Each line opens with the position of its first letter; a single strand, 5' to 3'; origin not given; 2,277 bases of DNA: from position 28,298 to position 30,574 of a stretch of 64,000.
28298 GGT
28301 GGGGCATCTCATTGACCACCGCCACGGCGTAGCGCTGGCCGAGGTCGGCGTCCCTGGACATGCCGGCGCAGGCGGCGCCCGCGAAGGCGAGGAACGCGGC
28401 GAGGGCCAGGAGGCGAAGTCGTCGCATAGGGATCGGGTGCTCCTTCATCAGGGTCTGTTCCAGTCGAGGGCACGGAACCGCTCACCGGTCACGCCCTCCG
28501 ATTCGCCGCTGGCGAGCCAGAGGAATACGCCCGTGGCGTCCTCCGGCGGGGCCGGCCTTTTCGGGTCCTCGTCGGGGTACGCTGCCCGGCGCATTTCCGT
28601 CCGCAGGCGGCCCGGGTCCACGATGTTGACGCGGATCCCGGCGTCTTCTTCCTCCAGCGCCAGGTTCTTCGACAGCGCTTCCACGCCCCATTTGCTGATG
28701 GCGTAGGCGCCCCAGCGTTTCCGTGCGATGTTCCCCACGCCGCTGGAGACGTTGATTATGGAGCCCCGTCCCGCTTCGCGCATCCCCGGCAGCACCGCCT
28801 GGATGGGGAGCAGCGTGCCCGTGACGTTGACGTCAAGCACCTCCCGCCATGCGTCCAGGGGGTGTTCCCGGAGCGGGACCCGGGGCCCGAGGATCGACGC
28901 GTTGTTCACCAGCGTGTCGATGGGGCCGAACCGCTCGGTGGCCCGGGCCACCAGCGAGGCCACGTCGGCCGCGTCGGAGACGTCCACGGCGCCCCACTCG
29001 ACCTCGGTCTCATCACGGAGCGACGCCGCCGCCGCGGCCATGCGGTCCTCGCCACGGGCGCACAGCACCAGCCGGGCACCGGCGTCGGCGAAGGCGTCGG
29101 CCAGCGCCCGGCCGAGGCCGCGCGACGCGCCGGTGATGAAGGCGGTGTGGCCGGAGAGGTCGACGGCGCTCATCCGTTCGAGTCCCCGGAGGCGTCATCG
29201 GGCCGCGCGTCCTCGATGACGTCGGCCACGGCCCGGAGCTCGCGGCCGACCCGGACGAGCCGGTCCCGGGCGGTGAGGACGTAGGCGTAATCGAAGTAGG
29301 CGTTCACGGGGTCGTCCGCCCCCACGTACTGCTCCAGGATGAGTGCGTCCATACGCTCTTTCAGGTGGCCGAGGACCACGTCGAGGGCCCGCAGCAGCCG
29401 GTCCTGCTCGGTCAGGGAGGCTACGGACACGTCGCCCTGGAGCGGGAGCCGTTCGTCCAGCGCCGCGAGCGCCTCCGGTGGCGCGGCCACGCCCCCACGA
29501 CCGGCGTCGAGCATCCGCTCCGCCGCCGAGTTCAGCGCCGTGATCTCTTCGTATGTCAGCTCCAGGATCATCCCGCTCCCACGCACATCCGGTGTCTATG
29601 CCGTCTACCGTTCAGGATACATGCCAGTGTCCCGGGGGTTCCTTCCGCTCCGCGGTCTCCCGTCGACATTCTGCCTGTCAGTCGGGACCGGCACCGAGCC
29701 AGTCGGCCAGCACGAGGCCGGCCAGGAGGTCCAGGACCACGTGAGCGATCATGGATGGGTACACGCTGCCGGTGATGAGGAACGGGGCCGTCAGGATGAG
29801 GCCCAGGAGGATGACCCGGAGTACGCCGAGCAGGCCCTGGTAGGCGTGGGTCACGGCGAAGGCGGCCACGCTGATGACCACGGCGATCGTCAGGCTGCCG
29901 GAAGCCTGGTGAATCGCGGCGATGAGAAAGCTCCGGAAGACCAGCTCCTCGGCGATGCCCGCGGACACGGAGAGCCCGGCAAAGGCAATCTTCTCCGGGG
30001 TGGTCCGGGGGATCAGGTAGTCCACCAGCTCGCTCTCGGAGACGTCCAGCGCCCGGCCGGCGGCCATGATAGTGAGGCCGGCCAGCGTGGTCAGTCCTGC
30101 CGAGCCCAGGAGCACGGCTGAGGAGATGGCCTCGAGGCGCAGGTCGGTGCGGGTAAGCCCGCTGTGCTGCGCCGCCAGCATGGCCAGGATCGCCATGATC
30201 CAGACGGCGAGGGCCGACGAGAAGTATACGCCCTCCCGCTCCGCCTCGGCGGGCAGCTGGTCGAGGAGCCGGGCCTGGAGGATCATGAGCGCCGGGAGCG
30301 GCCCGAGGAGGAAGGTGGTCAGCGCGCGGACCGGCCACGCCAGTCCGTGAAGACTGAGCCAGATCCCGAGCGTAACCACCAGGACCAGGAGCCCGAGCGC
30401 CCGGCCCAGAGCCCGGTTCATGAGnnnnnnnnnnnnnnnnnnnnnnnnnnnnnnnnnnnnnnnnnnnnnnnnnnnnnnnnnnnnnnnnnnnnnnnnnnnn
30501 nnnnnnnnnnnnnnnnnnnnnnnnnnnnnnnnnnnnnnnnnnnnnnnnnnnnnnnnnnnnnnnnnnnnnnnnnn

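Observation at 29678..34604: Compact sphingoid- or capnoid-type lipid biosynthesis operon with a PAP2_3 head-group enzyme and a CPBP protease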

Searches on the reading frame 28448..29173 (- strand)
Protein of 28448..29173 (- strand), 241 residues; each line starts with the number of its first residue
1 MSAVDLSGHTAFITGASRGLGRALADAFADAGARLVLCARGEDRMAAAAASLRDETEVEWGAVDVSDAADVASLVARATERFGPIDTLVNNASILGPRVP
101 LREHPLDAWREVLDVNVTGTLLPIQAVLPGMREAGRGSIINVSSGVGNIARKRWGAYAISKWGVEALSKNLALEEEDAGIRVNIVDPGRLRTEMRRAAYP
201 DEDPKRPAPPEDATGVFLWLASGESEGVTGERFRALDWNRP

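Call 22: search_protein_families(library=pfam, proteins=[window:28448-29173:-], max_evalue=0.01)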
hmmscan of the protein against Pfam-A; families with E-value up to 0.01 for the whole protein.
window:28448-29173:- (241 aa): 5 families
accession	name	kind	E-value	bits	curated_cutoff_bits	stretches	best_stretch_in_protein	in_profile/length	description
PF00106.31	adh_short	-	1.6e-54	184.8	26.6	1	10-202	2-194/195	short chain dehydrogenase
PF13561.12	adh_short_C2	-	1.8e-46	159.1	27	1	15-232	1-228/236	Enoyl-(Acyl carrier protein) reductase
PF08659.16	KR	-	2.6e-14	54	22.6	1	10-167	2-159/180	KR domain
PF23441.1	SDR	-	0.00026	20.9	27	1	5-201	4-205/258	SDR-like rossmann domain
PF13460.12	NAD_binding_10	-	0.0041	17.4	27.2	1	15-193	1-149/184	NAD(P)H-binding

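Call 23: search_protein_families(library=ncbifam, proteins=[window:28448-29173:-], max_evalue=0.01)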
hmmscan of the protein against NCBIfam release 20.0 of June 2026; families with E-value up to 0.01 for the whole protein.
window:28448-29173:- (241 aa): 230 families (the best 25 are shown)
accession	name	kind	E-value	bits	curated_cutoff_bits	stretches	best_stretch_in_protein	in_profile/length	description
NF006509.0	PRK08945.1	equivalog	3.7e-56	190.1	269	1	6-235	11-244/248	YciK family oxidoreductase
NF005559.1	PRK07231.1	subfamily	4.3e-50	170.5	215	1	6-232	2-240/249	glucose 1-dehydrogenase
NF005672.0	PRK07454.1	equivalog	8.3e-48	162.7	234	1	9-194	7-192/241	SDR family oxidoreductase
NF004198.0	PRK05653.1-3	equivalog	9.7e-48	162.8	296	1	6-231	5-238/248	3-oxoacyl-ACP reductase FabG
NF009466.0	PRK12826.1-2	subfamily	4.2e-46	157.4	222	1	10-231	5-236/248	3-oxoacyl-ACP reductase FabG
NF006070.0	PRK08213.1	subfamily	3.4e-44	151.3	279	1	4-232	8-249/259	gluconate 5-dehydrogenase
TIGR03971.1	SDR_subfam_1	subfamily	1e-43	149.6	300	1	6-231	1-260/271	mycofactocin-coupled SDR family oxidoreductase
NF005681.0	PRK07478.1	subfamily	1.8e-43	148.7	267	1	5-231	3-241/254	SDR family oxidoreductase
NF005878.0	PRK07825.1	subfamily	2.7e-42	145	287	1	4-212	5-208/278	short chain dehydrogenase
NF004791.0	PRK06138.1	equivalog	2.8e-42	144.7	312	1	5-202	2-198/252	SDR family oxidoreductase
NF004824.0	PRK06180.1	subfamily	4.4e-42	144.2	298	1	9-194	5-187/279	oxidoreductase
NF006114.0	PRK08263.1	subfamily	1.4e-41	142.6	290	1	9-195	4-187/280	short chain dehydrogenase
NF005909.0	PRK07890.1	subfamily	1.9e-41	142.1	258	1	6-191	5-190/260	short chain dehydrogenase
NF005853.0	PRK07774.1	equivalog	7.9e-41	140.1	303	1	5-233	3-240/250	SDR family oxidoreductase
NF005594.0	PRK07326.1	equivalog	1.4e-40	139.3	271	1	6-204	4-200/237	SDR family oxidoreductase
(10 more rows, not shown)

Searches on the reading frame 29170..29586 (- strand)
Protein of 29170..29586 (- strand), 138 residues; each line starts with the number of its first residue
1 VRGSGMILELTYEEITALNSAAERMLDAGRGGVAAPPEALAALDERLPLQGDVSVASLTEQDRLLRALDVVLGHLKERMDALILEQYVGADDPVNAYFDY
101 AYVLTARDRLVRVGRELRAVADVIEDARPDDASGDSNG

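Call 22: search_protein_families(library=pfam, proteins=[window:29170-29586:-], max_evalue=0.01)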
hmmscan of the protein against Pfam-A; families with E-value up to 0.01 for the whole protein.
window:29170-29586:- (138 aa): 0 families

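Call 23: search_protein_families(library=ncbifam, proteins=[window:29170-29586:-], max_evalue=0.01)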
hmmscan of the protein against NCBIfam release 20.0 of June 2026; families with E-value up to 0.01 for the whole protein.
window:29170-29586:- (138 aa): 0 families

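Call 94: search_solved_structures(query=window:29170-29571:-, max_evalue=10)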
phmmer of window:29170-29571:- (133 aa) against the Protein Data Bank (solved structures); distinct sequences matched with E-value up to 10: 4.
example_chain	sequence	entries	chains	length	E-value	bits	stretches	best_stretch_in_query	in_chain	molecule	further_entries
6wvs_A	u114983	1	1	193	0.049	17.5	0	23-70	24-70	DeNovoTIM15 hyperstable de novo TIM barrel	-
7p12_A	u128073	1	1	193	0.56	14.1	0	26-66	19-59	DeNovoTIM13-SB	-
6yqx_A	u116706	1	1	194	0.56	14.1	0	25-66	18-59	de novo designed TIM barrel DeNovoTIM13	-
4n8x_1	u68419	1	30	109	1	13.2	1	53-115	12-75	Carbon dioxide concentrating mechanism protein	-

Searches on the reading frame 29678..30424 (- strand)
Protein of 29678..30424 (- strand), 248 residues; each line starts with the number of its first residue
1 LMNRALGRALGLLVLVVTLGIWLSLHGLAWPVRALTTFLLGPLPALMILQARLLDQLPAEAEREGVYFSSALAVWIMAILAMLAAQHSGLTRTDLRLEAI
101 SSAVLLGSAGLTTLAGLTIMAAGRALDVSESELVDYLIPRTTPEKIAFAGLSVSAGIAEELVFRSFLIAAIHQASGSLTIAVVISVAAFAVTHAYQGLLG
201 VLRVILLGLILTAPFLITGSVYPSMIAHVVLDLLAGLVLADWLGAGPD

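Call 3: search_protein_families(library=pfam, proteins=[window:29678-30424:-], max_evalue=0.01)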
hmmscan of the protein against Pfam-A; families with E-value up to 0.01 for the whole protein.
window:29678-30424:- (248 aa): 1 family
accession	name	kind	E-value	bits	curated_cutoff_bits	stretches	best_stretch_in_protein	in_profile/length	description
PF02517.21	Rce1-like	-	1.2e-16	61.2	22.4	1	147-233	7-92/93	Type II CAAX prenyl endopeptidase Rce1-like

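Call 4: search_protein_families(library=ncbifam, proteins=[window:29678-30424:-], max_evalue=0.01)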
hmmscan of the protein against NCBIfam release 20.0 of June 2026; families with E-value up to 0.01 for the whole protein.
window:29678-30424:- (248 aa): 4 families
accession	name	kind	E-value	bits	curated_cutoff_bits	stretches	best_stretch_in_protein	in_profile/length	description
NF041647.1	ABC_perm_CPBP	equivalog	1.3e-11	44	435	1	59-234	449-629/636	ABC transporter permease subunit/CPBP intramembrane protease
TIGR03008.1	pepcterm_CAAX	equivalog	2e-05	24.6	81.05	1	74-238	44-212/222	CAAX prenyl protease-related protein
NF040589.1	CPBP_Synerg_MrtS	equivalog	0.00014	22.1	130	1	144-232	72-160/170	Synerg-CTERM system glutamic-type intramembrane protease MrtS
NF033192.3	CPBP_JDVT_MrtJ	equivalog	0.00015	22.4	75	1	153-234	6-94/98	JDVT-CTERM system glutamic-type intramembrane protease MrtJ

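Call 93: find_homologous_proteins(query=window:29678-30421:-, max_evalue=0.001)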
Query window:29678-30421:- (247 aa): 166 proteins with E <= 0.001 among 8000 candidates; the best 120 are listed.
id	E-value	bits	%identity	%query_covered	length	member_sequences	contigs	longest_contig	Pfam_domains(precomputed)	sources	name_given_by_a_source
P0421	1.2e-135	469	95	100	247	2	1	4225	PF02517.22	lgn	-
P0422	7.3e-135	466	94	100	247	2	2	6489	PF02517.22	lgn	-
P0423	2.3e-118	412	84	100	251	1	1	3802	PF02517.22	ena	-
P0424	1.1e-117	410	83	98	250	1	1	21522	PF02517.22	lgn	-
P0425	3.9e-117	408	82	99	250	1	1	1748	PF02517.22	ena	-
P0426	1.8e-115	403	85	97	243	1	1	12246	PF02517.22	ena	-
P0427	2.4e-115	402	81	100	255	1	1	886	PF02517.22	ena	-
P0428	1.7e-114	399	80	100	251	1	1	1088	PF02517.22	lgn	-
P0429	3.7e-114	398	80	100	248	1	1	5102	PF02517.22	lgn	-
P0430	9.2e-114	397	80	100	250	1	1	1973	PF02517.22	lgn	-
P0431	4.5e-113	395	81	94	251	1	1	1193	PF02517.22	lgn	-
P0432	5.2e-113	394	81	98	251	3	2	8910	PF02517.22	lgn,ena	-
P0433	7.3e-113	394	80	100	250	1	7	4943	PF02517.22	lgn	-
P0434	1.4e-112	393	80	100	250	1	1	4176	PF02517.22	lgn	-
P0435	1.9e-112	393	81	99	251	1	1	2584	PF02517.22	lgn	-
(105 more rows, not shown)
